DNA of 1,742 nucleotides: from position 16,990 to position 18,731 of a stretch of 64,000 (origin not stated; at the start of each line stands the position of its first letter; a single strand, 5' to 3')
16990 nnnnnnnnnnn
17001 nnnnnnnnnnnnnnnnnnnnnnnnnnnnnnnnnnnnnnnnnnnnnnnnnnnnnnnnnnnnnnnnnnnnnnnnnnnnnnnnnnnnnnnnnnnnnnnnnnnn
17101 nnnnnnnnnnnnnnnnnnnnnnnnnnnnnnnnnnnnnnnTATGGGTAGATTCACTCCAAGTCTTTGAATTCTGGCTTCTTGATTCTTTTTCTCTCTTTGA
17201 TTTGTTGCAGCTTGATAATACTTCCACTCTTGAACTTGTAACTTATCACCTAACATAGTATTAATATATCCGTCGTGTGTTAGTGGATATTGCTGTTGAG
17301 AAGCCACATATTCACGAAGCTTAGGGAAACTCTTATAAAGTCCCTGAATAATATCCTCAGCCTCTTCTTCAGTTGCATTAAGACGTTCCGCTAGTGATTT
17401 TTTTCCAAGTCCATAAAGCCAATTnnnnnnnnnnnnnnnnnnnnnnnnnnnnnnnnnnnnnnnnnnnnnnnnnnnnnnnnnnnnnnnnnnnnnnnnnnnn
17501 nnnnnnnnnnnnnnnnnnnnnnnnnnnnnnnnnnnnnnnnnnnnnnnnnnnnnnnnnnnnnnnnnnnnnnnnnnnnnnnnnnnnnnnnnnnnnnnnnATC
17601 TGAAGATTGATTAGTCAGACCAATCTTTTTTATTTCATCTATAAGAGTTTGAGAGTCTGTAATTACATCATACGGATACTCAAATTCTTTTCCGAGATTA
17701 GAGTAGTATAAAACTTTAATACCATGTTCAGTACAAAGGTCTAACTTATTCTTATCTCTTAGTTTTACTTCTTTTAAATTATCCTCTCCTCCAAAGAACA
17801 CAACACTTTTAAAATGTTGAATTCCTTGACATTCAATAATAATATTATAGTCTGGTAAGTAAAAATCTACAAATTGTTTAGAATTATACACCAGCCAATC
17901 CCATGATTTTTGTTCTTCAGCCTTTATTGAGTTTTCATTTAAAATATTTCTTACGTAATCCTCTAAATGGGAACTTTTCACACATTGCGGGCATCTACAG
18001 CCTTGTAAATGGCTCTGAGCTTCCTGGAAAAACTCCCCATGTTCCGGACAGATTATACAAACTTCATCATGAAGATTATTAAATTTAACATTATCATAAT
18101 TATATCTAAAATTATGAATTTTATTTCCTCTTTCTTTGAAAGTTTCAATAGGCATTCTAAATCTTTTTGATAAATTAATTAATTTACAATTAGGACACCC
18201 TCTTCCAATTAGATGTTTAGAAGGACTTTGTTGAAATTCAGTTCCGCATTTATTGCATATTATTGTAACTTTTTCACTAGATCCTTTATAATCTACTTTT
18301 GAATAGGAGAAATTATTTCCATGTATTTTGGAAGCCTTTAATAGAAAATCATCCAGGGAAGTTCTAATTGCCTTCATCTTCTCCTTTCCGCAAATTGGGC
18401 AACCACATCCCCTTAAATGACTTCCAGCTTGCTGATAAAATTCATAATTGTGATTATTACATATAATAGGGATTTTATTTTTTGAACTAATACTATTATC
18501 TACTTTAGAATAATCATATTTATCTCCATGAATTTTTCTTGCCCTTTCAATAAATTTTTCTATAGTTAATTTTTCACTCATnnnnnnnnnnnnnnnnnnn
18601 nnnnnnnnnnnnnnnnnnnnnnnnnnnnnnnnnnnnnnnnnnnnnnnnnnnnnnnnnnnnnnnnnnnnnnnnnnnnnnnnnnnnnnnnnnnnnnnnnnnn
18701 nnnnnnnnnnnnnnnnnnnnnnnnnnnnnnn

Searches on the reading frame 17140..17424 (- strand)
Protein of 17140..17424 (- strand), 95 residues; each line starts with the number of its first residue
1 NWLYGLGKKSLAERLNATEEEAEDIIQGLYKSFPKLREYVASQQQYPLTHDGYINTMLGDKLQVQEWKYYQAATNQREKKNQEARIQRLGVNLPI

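Call 69: search_solved_structures(query=window:17140-17424:-, max_evalue=1)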
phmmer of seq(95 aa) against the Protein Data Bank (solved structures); distinct sequences matched with E-value up to 1: 64 (the best 60 are shown).
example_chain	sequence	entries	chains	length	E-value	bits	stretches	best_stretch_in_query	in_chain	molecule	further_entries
8xk9_A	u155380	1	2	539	0.00065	23.1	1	3-68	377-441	DNA polymerase I, thermostable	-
8xk7_A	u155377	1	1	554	0.00069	23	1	3-68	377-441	DNA polymerase I, thermostable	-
8xjr_A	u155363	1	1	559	0.0007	23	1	3-68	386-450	DNA polymerase I, thermostable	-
6mu4_A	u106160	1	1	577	0.0011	22.4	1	3-60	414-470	DNA polymerase I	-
4uqg_A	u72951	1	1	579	0.0011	22.4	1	3-60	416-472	DNA POLYMERASE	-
6dsu_A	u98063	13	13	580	0.0011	22.4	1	3-60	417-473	DNA polymerase I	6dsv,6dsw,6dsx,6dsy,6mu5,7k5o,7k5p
2xo7_A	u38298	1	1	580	0.0011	22.4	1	3-60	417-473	DNA POLYMERASE I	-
2xy7_A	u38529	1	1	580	0.0011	22.4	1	3-60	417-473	DNA POLYMERASE I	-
2xy5_A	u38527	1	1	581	0.0011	22.4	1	3-60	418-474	DNA POLYMERASE I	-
2xy6_A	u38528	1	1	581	0.0011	22.4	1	3-60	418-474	DNA POLYMERASE I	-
2y1i_A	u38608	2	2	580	0.0011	22.4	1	3-60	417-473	DNA POLYMERASE I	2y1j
3eyz_A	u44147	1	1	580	0.0011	22.4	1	3-60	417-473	DNA polymerase I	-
4dsj_A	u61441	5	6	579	0.0011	22.4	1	3-60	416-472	DNA polymerase | DNA polymerase I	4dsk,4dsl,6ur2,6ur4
2bdp_A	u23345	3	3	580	0.0011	22.4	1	3-60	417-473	PROTEIN (DNA POLYMERASE I)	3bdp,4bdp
6ur9_A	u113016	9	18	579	0.0011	22.4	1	3-60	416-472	DNA polymerase I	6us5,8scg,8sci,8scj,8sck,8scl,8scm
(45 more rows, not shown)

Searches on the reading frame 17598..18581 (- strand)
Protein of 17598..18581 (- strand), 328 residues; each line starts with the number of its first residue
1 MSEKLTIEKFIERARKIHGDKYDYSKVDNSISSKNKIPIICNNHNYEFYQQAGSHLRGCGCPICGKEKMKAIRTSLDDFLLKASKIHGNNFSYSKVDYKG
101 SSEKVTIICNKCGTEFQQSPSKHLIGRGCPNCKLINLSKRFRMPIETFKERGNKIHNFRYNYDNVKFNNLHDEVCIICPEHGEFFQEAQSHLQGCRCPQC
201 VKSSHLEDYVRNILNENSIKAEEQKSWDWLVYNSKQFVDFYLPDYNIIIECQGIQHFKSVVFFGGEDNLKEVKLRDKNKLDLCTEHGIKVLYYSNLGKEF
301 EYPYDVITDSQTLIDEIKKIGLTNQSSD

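Call 63: search_protein_families(library=pfam, proteins=[window:17598-18581:-], max_evalue=0.001)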
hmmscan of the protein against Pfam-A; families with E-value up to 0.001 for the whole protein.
window:17598-18581:- (328 aa): 1 family
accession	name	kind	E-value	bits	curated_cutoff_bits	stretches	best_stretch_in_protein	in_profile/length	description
PF14311.12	DUF4379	-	4.2e-11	43.3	24.5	1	99-133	20-54/56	Probable Treble clef zinc finger domain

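Call 67: search_protein_families(library=phrogs, proteins=[window:17598-18581:-], max_evalue=0.001)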
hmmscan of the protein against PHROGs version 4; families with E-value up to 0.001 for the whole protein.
window:17598-18581:- (328 aa): 10 families
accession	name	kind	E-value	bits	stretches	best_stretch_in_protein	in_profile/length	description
phrog_559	-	DNA, RNA and nucleotide metabolism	5.3e-62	211.4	1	1-291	119-393/607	HNH endonuclease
phrog_681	-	DNA, RNA and nucleotide metabolism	1.6e-37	130.4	1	4-204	237-432/576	endonuclease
phrog_4605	-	unknown function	1.9e-35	122.9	3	10-70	52-111/151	-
phrog_9084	-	DNA, RNA and nucleotide metabolism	7.7e-21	76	1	156-303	16-160/187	homing endonuclease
phrog_4538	-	unknown function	2.4e-15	57.3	1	155-302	177-324/447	-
phrog_34504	-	unknown function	1.1e-14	55.3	1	221-294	295-365/386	-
phrog_27771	-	unknown function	5.8e-09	36.2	1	238-291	468-521/549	-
phrog_19778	-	unknown function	1.7e-07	31.7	1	238-294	286-342/362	-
phrog_5104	-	unknown function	5.5e-06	27.1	1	95-150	38-91/228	-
phrog_1492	-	DNA, RNA and nucleotide metabolism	0.00026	21.2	1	15-203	229-413/414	HNH endonuclease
